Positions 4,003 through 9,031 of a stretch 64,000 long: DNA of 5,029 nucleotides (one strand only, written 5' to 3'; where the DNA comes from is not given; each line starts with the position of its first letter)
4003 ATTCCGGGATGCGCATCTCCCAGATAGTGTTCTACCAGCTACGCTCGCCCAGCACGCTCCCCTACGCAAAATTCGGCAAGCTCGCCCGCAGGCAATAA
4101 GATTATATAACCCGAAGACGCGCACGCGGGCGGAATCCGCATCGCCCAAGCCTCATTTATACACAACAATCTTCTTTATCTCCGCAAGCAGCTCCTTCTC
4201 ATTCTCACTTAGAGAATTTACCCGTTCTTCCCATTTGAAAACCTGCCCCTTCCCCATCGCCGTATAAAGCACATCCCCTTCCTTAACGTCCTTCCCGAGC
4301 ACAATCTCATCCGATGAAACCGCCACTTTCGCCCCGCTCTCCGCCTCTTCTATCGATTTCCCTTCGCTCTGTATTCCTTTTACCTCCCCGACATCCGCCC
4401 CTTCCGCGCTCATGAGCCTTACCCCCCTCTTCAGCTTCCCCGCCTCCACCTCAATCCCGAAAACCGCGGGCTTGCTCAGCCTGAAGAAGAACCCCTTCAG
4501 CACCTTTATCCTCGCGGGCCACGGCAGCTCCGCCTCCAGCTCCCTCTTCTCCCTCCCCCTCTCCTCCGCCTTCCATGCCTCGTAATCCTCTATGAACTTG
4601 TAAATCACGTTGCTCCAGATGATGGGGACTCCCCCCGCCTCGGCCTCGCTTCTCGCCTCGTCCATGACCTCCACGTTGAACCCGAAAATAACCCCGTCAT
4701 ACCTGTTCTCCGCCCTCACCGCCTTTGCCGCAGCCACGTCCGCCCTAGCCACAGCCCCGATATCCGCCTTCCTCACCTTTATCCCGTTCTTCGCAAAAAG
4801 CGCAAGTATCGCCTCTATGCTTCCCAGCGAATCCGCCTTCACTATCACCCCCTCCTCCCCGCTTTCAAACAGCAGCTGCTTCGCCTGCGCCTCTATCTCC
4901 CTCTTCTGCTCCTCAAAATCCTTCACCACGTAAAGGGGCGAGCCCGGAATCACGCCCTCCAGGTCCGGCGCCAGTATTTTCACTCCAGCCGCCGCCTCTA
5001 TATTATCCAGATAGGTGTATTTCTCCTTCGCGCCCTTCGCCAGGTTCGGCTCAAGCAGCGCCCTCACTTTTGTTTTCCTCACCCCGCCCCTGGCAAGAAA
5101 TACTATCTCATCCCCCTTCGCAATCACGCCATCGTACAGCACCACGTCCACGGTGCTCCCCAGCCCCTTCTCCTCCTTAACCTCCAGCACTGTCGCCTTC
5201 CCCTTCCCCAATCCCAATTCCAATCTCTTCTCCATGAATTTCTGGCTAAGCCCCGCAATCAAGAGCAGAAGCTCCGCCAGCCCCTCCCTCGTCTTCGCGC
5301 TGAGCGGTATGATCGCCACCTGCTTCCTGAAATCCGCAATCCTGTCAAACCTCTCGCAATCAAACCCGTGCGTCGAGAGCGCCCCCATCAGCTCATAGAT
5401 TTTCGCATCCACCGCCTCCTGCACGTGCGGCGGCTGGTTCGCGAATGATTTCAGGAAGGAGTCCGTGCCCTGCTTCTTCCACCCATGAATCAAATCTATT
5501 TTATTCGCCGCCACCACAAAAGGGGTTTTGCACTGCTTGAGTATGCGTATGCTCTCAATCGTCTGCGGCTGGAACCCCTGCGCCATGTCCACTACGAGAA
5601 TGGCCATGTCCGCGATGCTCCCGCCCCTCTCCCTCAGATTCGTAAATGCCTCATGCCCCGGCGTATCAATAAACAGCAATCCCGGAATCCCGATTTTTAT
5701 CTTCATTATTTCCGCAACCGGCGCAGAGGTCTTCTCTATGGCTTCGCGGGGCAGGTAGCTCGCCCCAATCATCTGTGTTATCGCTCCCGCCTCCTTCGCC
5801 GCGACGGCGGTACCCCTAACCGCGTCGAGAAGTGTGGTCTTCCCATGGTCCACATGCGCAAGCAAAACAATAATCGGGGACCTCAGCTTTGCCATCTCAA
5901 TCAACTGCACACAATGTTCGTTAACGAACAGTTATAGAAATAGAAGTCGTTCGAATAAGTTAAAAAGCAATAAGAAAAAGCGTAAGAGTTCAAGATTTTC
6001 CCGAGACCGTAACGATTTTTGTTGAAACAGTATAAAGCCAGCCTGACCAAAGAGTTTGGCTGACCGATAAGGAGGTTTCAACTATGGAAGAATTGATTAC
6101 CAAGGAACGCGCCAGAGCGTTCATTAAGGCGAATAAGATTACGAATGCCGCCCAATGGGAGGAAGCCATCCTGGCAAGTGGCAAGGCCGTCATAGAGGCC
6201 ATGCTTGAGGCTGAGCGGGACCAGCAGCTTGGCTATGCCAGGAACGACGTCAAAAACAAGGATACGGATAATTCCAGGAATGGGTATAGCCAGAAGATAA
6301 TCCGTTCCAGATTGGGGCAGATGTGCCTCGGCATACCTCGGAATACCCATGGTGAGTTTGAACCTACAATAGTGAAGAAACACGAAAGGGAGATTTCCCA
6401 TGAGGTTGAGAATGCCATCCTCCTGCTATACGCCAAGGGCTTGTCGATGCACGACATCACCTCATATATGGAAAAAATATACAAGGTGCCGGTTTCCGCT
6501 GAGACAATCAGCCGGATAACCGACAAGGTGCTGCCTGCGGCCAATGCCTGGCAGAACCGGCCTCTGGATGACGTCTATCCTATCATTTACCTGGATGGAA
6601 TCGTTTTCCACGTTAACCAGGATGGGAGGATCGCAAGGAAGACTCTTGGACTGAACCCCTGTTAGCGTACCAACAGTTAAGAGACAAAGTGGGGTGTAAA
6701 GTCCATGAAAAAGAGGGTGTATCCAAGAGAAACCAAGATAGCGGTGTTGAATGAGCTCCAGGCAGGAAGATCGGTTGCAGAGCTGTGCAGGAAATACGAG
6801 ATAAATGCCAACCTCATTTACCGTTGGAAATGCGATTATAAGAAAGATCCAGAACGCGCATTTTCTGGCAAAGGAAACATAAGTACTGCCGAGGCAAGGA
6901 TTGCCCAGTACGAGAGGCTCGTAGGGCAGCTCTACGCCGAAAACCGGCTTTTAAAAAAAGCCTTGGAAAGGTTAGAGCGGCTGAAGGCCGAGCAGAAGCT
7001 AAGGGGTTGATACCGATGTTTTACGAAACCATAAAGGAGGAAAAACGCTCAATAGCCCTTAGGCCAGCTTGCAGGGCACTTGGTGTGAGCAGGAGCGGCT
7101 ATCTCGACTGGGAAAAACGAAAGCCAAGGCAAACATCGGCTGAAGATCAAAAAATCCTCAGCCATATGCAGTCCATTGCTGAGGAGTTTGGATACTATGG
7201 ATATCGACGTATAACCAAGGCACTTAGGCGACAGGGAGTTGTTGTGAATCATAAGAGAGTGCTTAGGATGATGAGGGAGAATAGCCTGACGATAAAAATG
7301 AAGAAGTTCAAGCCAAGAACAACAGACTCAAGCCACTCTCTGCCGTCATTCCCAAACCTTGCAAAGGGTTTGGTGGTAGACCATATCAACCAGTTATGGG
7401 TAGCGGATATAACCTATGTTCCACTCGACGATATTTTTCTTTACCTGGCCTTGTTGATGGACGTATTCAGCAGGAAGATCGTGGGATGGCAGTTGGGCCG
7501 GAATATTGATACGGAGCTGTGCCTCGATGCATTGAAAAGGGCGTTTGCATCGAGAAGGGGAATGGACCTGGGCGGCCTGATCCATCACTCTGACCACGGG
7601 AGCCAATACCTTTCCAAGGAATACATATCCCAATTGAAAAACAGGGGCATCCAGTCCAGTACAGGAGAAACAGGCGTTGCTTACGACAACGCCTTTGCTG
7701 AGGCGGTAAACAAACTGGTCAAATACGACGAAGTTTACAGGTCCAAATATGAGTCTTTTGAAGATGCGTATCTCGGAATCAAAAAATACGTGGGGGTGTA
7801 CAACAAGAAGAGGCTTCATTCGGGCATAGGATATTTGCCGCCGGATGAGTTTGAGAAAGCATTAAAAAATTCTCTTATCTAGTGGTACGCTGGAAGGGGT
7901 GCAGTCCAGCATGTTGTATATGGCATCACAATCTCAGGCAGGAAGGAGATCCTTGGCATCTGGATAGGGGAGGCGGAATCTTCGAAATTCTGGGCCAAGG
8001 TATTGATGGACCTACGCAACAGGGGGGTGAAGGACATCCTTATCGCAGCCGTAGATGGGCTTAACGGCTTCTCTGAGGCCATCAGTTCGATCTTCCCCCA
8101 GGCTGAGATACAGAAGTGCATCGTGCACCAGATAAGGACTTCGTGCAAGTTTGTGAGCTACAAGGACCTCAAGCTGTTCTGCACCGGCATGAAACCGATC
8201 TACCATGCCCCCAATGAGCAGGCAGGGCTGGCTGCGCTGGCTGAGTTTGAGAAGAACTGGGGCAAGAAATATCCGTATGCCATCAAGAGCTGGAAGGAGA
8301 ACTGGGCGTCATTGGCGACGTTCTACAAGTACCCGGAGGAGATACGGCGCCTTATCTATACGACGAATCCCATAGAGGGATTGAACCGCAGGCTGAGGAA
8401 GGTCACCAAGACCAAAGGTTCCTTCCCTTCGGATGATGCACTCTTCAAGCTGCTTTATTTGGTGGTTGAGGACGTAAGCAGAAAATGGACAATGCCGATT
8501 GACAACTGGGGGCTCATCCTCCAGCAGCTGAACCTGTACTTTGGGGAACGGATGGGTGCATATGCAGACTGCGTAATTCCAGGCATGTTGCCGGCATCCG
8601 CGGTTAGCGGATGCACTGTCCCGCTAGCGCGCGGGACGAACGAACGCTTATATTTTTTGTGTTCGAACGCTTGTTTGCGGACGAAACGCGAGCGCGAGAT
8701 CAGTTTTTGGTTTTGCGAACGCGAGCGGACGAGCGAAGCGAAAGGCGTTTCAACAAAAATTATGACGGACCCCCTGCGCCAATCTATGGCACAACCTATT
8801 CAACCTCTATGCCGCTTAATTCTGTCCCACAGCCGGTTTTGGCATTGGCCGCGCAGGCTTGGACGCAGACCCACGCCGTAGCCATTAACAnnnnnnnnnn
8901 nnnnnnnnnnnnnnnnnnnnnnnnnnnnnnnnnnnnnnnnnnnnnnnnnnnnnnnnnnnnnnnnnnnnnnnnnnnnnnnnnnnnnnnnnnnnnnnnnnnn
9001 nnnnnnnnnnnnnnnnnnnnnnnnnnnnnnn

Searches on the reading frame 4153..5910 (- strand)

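Call 78: search_protein_families(library=pfam, proteins=[window:4153-5910:-], max_evalue=0.001)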
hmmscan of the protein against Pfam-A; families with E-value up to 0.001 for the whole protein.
window:4153-5910:- (585 aa): 6 families
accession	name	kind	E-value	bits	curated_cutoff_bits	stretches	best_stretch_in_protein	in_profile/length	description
PF00009.33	GTP_EFTU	-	1e-32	113.7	26.5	1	12-219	4-183/188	Elongation factor Tu GTP binding domain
PF14578.12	GTP_EFTU_D4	-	2.1e-25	88.9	23.8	1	465-549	2-86/86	Elongation factor Tu domain 4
PF11987.13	IF-2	-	1.8e-18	67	27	1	334-444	7-117/117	Translation-initiation factor 2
PF03144.31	GTP_EFTU_D2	-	1.1e-06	29.5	30.3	0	251-326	1-72/73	Elongation factor Tu domain 2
PF01926.29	MMR_HSR1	-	6e-05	23.6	21.9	1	22-137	10-113/113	50S ribosome-binding GTPase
PF03029.23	ATP_bind_1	-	0.00032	21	27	1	78-219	93-235/240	Conserved hypothetical ATP binding protein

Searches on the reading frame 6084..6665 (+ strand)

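Call 57: search_protein_families(library=pfam, proteins=[window:6084-6665:+], max_evalue=0.001)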
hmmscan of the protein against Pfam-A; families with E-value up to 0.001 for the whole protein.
window:6084-6665:+ (193 aa): 1 family
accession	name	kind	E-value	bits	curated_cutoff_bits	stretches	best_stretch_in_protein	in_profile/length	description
PF00872.24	Transposase_mut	-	1.5e-38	133.1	21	1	11-185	8-180/379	Transposase, Mutator family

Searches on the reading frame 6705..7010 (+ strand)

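Call 57: search_protein_families(library=pfam, proteins=[window:6705-7010:+], max_evalue=0.001)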
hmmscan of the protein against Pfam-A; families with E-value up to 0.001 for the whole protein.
window:6705-7010:+ (101 aa): 3 families
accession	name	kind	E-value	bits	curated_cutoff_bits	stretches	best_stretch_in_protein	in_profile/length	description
PF01527.26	HTH_Tnp_1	-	4.2e-11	43.3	24.1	1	1-72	1-73/75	Transposase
PF13518.12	HTH_28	-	2.1e-06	28.1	25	1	11-47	2-38/52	Helix-turn-helix domain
PF13384.12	HTH_23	-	0.00057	20.1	24.6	0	9-47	5-43/50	Homeodomain-like domain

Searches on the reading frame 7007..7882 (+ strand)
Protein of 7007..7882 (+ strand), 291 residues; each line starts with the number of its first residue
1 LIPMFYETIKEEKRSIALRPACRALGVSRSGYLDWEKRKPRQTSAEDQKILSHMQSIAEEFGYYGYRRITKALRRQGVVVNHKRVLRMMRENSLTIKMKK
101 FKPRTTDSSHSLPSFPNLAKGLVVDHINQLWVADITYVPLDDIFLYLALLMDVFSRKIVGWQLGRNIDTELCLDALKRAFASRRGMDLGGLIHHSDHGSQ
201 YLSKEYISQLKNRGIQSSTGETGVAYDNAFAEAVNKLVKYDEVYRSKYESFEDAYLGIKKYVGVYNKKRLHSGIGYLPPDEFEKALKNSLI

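Call 57: search_protein_families(library=pfam, proteins=[window:7007-7882:+], max_evalue=0.001)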
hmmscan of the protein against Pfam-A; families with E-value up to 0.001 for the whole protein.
window:7007-7882:+ (291 aa): 4 families
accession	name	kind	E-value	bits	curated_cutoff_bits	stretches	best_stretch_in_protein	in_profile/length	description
PF00665.32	rve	-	2.3e-24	86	32.6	1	128-223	5-100/102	Integrase core domain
PF13276.12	HTH_21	-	3.3e-16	59.7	28.1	1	47-100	3-58/60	HTH-like domain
PF13683.12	rve_3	-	6.7e-12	45.4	26.5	1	214-279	2-67/67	Integrase core domain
PF13333.12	rve_2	-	2.4e-06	28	22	1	236-284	5-53/56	Integrase core domain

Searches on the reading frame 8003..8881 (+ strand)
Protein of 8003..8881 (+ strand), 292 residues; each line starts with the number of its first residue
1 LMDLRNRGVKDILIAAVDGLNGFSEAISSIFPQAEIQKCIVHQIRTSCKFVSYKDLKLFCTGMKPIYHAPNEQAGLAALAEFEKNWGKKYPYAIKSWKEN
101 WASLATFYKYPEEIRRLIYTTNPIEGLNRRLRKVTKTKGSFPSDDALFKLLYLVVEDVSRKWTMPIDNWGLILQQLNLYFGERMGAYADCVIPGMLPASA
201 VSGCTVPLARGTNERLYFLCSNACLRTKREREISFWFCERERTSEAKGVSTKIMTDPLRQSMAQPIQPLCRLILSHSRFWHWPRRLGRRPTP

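Call 57: search_protein_families(library=pfam, proteins=[window:8003-8881:+], max_evalue=0.001)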
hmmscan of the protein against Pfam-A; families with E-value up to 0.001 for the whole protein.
window:8003-8881:+ (292 aa): 1 family
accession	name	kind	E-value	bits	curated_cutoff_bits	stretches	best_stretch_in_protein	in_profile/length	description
PF00872.24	Transposase_mut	-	2.8e-47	161.9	21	1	1-163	215-377/379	Transposase, Mutator family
